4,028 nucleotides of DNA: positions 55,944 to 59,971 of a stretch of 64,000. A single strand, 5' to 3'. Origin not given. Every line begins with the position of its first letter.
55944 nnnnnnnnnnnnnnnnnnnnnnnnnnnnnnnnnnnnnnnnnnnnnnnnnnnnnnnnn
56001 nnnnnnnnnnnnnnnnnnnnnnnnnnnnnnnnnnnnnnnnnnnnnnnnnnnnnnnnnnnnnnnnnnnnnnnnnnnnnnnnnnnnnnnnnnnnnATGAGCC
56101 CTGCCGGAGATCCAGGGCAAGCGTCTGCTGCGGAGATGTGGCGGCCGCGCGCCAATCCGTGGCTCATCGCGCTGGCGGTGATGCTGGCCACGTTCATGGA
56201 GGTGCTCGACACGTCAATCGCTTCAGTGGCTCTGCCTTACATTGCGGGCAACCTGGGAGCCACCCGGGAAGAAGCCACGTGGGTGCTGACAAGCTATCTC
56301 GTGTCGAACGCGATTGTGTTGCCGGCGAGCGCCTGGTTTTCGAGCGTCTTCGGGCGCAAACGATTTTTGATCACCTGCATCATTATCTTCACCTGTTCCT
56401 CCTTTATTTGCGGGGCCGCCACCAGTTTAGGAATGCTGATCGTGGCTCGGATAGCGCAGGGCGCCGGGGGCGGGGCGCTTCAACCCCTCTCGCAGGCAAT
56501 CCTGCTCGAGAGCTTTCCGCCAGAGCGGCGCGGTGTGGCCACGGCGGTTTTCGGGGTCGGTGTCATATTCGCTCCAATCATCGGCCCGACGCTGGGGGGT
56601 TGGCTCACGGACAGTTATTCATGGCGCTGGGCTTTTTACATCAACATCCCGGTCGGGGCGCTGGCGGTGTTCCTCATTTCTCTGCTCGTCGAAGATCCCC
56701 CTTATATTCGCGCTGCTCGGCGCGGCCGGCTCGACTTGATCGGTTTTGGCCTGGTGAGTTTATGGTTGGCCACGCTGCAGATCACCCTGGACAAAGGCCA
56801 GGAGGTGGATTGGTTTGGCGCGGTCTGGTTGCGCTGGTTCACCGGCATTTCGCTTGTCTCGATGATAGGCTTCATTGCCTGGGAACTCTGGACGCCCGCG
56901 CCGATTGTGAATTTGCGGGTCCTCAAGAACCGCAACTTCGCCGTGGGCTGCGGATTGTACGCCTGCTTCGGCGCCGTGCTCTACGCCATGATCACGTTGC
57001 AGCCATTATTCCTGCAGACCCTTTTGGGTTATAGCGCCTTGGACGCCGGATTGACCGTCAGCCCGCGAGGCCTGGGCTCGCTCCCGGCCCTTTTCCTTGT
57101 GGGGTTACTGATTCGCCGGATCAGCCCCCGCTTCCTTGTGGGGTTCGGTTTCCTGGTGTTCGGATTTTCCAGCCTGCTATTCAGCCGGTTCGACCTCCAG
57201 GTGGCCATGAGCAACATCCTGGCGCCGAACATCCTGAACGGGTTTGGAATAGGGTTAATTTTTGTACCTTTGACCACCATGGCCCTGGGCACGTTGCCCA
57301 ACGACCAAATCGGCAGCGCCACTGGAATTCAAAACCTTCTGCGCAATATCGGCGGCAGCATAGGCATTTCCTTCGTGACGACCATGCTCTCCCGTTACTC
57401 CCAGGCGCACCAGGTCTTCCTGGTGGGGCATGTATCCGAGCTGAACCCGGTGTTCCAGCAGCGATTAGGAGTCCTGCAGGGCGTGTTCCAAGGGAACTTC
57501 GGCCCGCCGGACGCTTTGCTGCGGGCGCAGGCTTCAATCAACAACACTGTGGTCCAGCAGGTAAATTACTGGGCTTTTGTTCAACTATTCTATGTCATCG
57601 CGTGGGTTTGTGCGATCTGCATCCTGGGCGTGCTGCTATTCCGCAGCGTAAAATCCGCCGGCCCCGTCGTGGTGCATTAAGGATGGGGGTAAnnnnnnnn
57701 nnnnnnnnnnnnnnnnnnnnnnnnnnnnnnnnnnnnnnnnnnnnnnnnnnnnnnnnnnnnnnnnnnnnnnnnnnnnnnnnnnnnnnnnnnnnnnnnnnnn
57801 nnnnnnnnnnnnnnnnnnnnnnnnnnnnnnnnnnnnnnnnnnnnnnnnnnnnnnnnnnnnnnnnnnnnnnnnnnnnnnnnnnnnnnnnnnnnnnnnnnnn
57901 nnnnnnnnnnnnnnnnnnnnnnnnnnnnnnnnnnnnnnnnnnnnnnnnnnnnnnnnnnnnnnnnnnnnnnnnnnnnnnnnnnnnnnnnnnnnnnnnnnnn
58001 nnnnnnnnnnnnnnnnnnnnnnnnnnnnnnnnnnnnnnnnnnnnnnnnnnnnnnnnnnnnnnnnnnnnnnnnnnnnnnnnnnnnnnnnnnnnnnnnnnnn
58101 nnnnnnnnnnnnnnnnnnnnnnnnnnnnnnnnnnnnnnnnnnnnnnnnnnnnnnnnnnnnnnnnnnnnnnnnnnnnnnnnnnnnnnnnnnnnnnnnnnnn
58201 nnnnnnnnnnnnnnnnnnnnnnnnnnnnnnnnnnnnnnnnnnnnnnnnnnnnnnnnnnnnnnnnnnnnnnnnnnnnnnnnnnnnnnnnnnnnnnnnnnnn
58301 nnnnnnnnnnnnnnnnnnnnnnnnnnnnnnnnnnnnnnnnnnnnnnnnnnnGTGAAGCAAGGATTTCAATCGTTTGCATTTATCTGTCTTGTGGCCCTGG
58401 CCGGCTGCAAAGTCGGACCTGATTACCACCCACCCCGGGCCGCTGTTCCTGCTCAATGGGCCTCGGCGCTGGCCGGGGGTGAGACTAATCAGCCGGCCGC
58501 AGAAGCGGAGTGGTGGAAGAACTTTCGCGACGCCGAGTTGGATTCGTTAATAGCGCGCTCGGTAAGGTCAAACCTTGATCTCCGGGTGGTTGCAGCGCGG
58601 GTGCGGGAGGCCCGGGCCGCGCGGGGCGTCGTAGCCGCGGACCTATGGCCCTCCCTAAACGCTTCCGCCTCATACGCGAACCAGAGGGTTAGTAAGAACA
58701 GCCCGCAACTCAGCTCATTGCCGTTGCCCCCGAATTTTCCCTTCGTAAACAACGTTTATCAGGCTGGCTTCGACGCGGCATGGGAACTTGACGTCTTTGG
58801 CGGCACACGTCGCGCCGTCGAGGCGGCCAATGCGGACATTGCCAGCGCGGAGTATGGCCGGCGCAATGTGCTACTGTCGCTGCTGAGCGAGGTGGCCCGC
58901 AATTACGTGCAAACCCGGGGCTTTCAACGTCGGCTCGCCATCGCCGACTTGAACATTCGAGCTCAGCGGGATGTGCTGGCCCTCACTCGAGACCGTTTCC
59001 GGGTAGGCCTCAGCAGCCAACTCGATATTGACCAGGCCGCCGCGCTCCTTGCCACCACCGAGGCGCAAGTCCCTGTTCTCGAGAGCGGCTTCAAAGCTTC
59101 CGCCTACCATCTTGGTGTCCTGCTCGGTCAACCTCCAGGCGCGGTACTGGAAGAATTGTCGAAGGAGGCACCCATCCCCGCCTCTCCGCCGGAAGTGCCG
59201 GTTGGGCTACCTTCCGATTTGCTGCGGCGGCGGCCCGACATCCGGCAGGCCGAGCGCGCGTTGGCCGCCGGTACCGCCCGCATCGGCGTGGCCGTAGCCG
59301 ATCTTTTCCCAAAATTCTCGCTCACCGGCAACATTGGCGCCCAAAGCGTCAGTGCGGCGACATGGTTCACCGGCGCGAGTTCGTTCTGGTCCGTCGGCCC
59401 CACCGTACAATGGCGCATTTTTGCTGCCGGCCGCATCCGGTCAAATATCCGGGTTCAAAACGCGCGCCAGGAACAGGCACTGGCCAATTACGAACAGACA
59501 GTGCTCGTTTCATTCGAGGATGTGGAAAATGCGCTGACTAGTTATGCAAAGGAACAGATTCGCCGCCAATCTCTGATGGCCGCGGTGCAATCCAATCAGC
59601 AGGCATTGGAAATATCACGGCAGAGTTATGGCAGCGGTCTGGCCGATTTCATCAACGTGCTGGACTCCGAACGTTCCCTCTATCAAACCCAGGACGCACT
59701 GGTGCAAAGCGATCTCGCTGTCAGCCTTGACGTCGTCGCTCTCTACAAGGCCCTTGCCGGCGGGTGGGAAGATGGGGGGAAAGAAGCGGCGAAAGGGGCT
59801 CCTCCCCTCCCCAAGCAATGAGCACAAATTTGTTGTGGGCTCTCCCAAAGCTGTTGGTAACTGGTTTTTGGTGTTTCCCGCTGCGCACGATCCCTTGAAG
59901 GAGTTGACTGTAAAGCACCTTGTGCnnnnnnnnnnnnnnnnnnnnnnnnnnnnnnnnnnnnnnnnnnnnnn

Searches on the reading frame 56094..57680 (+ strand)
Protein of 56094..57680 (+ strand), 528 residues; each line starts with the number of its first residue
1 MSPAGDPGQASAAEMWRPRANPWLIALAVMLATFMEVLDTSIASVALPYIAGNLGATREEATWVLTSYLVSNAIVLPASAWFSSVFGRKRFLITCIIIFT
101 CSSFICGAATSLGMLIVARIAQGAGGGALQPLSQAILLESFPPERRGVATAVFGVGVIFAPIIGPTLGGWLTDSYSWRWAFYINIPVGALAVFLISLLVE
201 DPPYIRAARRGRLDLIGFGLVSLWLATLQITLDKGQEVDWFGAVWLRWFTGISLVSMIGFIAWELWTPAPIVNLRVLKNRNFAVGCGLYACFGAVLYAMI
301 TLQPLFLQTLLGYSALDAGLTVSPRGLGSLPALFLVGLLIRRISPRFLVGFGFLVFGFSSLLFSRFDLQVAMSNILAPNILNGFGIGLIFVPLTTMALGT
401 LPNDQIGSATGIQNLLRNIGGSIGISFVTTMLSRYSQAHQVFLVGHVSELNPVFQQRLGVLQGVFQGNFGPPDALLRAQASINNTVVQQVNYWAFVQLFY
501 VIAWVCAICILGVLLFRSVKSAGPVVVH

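Call 39: search_protein_families(library=pfam, proteins=[window:56094-57680:+], max_evalue=0.00001)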
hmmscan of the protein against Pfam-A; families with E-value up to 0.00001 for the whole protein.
window:56094-57680:+ (528 aa): 2 families
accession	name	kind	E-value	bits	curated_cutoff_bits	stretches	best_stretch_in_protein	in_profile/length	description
PF07690.21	MFS_1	-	1.1e-60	205.8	33.4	1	29-424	1-346/347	Major Facilitator Superfamily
PF00083.30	Sugar_tr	-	1.4e-12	47.7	22.3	1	34-205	10-198/452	Sugar (and other) transporter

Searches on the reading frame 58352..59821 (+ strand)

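Call 39: search_protein_families(library=pfam, proteins=[window:58352-59821:+], max_evalue=0.00001)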
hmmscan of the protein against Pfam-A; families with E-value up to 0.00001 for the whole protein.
window:58352-59821:+ (489 aa): 1 family
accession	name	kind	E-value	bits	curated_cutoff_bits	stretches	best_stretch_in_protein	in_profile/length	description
PF02321.23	OEP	-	9.1e-46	156.5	22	2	290-468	8-186/187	Outer membrane efflux protein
